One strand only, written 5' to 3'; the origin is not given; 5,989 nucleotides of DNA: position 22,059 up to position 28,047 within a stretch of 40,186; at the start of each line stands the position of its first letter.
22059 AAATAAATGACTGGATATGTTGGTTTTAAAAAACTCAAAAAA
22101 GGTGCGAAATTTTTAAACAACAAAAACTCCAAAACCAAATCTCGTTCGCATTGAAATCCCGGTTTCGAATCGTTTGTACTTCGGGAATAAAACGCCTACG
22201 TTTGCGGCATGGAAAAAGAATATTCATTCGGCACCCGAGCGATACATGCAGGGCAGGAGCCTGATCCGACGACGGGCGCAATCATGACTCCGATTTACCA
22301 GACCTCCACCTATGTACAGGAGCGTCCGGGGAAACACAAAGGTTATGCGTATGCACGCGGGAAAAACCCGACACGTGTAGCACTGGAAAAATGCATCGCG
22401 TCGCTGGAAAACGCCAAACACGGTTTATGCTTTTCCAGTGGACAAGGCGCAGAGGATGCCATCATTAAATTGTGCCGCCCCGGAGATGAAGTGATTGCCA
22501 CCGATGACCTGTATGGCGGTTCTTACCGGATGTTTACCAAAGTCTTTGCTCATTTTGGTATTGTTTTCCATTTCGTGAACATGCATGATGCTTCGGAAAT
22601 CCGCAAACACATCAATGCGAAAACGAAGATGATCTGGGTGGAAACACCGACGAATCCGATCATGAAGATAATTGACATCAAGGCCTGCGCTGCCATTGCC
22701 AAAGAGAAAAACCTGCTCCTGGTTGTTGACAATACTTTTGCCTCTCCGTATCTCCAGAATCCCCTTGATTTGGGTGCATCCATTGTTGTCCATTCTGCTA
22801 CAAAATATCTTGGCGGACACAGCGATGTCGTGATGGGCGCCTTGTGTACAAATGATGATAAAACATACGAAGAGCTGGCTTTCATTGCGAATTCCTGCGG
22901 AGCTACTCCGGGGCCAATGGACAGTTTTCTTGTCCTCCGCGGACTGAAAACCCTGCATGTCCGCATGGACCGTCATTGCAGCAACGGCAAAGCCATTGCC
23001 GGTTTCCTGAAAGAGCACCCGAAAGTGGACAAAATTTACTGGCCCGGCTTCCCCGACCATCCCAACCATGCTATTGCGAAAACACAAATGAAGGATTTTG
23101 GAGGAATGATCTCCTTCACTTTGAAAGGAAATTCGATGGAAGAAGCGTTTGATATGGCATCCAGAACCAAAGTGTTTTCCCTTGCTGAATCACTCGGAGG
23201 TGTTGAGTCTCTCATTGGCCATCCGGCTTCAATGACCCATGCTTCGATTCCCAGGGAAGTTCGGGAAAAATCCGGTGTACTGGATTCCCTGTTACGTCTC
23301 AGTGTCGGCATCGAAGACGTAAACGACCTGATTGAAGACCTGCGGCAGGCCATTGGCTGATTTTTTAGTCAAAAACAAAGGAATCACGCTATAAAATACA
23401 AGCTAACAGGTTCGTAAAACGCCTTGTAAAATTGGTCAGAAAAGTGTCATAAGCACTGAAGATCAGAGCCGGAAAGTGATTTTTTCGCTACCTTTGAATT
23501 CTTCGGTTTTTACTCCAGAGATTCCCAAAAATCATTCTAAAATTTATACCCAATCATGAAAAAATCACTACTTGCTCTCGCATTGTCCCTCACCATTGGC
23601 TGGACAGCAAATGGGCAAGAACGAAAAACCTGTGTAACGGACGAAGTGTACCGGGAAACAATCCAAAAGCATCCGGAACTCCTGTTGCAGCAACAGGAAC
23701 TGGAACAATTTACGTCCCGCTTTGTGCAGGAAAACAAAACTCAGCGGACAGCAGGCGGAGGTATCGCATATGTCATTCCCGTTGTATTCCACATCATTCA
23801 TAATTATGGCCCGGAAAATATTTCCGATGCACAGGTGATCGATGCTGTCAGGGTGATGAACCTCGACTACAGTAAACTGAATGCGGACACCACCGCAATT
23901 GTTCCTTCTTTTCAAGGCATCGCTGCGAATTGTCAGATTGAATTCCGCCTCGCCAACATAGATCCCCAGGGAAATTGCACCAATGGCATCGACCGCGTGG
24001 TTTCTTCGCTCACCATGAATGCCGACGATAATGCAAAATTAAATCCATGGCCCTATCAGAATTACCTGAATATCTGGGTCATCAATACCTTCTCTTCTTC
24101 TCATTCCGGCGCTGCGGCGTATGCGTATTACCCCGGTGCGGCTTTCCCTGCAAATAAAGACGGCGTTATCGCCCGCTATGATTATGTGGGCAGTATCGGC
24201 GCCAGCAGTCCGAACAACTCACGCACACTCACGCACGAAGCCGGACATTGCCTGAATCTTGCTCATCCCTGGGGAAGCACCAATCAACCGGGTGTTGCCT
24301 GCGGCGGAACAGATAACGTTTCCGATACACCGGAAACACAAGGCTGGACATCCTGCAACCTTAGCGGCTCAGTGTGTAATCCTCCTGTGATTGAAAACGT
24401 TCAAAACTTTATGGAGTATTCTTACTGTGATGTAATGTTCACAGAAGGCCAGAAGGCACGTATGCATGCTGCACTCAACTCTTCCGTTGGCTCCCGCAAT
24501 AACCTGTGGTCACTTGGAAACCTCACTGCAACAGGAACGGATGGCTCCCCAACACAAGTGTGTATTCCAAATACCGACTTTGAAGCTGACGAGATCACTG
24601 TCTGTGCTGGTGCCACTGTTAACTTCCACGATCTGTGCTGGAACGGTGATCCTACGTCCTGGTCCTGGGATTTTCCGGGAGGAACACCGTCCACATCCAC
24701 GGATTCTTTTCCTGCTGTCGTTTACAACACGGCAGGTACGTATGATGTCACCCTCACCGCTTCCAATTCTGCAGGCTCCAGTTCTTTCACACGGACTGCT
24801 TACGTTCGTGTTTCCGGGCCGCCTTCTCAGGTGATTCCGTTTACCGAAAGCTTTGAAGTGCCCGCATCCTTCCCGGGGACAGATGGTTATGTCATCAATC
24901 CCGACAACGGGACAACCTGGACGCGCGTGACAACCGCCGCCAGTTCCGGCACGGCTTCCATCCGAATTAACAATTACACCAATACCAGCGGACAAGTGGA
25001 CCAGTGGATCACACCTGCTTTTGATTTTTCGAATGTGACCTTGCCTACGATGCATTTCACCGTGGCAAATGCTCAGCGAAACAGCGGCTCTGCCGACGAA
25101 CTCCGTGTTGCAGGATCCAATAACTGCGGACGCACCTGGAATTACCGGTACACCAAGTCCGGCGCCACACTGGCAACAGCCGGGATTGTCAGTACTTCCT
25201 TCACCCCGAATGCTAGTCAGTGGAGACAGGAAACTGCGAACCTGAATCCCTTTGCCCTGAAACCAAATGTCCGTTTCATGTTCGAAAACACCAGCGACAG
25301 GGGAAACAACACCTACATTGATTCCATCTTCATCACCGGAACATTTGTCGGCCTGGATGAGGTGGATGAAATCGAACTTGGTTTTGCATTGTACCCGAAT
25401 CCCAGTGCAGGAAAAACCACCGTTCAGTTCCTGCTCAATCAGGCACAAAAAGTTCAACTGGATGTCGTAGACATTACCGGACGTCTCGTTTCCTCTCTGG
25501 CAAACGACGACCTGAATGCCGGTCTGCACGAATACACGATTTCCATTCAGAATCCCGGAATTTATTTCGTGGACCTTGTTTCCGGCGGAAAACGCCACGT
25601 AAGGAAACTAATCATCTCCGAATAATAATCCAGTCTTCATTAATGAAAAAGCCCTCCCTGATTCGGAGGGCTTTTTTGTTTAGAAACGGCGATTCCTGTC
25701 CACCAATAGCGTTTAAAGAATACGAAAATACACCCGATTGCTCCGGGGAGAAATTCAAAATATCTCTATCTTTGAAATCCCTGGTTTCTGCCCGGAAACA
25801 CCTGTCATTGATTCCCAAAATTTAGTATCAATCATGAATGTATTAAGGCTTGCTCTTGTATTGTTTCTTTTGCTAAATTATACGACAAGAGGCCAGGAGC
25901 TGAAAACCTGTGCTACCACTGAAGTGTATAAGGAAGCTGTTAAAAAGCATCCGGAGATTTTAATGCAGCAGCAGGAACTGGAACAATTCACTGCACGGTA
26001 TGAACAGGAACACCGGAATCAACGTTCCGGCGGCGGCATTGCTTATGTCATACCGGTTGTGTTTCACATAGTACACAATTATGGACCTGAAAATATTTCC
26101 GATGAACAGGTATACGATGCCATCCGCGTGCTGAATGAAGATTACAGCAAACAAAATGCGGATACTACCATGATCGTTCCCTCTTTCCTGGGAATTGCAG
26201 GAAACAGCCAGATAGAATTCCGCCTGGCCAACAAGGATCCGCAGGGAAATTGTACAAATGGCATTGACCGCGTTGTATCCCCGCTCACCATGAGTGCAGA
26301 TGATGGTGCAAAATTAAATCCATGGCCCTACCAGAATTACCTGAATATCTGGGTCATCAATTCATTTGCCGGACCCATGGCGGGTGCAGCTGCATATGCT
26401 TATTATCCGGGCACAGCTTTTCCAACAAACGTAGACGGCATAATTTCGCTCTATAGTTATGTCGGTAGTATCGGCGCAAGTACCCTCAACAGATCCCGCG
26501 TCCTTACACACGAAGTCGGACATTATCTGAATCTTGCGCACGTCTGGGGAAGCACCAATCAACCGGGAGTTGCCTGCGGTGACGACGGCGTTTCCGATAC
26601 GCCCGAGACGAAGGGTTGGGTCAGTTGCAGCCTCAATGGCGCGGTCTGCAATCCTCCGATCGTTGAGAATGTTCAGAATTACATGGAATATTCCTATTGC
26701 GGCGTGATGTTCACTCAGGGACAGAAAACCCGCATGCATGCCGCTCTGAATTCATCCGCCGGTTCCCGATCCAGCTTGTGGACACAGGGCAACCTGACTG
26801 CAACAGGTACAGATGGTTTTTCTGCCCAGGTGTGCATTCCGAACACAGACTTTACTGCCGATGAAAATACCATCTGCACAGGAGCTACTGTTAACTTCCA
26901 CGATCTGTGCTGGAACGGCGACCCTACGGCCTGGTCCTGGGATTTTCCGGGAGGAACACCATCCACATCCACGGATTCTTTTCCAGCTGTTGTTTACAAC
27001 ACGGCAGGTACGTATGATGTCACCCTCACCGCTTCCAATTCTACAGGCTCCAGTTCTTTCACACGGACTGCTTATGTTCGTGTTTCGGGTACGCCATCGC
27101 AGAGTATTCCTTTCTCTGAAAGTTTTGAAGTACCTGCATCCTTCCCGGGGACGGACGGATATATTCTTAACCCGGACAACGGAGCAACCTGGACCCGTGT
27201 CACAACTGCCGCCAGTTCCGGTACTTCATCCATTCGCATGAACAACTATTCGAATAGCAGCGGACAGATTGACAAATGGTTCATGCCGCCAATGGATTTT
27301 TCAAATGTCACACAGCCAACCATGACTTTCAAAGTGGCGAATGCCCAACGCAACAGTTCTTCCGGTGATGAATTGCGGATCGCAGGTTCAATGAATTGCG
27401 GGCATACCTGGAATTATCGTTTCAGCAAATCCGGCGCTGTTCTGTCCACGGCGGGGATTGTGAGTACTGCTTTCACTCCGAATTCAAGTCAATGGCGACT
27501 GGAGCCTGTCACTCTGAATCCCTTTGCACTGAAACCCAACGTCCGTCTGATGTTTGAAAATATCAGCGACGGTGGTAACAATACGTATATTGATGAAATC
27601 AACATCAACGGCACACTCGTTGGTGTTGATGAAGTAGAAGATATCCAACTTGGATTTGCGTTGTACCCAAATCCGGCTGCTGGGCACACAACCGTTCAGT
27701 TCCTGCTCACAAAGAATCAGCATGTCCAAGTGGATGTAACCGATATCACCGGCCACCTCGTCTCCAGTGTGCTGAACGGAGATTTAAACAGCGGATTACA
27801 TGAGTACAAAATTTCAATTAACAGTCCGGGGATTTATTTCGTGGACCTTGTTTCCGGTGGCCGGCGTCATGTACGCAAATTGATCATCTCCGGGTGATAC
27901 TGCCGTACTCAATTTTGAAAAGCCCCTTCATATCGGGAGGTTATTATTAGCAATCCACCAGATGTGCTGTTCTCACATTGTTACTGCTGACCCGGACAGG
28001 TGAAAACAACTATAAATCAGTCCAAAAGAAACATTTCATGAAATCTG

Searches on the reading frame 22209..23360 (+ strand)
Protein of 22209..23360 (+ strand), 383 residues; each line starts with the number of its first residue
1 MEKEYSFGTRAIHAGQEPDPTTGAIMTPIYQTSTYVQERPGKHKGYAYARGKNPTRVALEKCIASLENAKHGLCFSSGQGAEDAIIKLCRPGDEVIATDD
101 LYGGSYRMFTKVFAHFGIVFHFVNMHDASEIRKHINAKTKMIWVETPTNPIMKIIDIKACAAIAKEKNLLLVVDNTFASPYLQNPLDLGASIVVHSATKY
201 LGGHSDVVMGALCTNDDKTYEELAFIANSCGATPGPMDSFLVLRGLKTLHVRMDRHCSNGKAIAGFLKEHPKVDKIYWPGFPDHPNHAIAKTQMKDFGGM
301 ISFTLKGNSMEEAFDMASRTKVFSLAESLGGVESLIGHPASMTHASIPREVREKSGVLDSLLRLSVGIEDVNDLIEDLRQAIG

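Call 79: search_protein_families(library=pfam, proteins=[window:22209-23360:+], max_evalue=0.00001)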
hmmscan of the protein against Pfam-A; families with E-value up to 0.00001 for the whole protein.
window:22209-23360:+ (383 aa): 3 families
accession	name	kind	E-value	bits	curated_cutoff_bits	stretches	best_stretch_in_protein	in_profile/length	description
PF01053.26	Cys_Met_Meta_PP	-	3.3e-154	513.5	27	1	9-382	2-380/381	Cys/Met metabolism PLP-dependent enzyme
PF00155.27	Aminotran_1_2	-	6.2e-10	39.2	19.7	1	56-179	44-190/361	Aminotransferase class I and II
PF01212.27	Beta_elim_lyase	-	9.8e-06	25.5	27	0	50-175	28-169/288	Beta-eliminating lyase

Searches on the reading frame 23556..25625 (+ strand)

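Call 79: search_protein_families(library=pfam, proteins=[window:23556-25625:+], max_evalue=0.00001)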
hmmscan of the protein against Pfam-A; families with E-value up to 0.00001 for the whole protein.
window:23556-25625:+ (689 aa): 4 families
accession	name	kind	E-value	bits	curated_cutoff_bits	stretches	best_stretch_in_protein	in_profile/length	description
PF05572.19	Peptidase_M43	-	5.7e-22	78.7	23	1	157-307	4-151/152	Pregnancy-associated plasma protein-A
PF00801.26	PKD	-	6.6e-14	52.1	23.5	1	349-415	11-78/80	PKD domain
PF18962.6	Por_Secre_tail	-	4.5e-12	46.5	27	1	612-687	1-75/75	Secretion system C-terminal sorting domain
PF18911.6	PKD_4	-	3.2e-11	43.6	27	1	344-419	9-85/85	PKD domain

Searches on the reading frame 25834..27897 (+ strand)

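Call 79: search_protein_families(library=pfam, proteins=[window:25834-27897:+], max_evalue=0.00001)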
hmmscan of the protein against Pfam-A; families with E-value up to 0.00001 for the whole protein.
window:25834-27897:+ (687 aa): 4 families
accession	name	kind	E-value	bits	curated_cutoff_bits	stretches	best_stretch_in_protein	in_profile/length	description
PF05572.19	Peptidase_M43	-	1.8e-23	83.6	23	1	161-305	9-151/152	Pregnancy-associated plasma protein-A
PF00801.26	PKD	-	1e-12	48.3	23.5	1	342-413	6-78/80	PKD domain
PF18962.6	Por_Secre_tail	-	6.4e-12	46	27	1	610-685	1-75/75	Secretion system C-terminal sorting domain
PF18911.6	PKD_4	-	5e-11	42.9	27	1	336-417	4-85/85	PKD domain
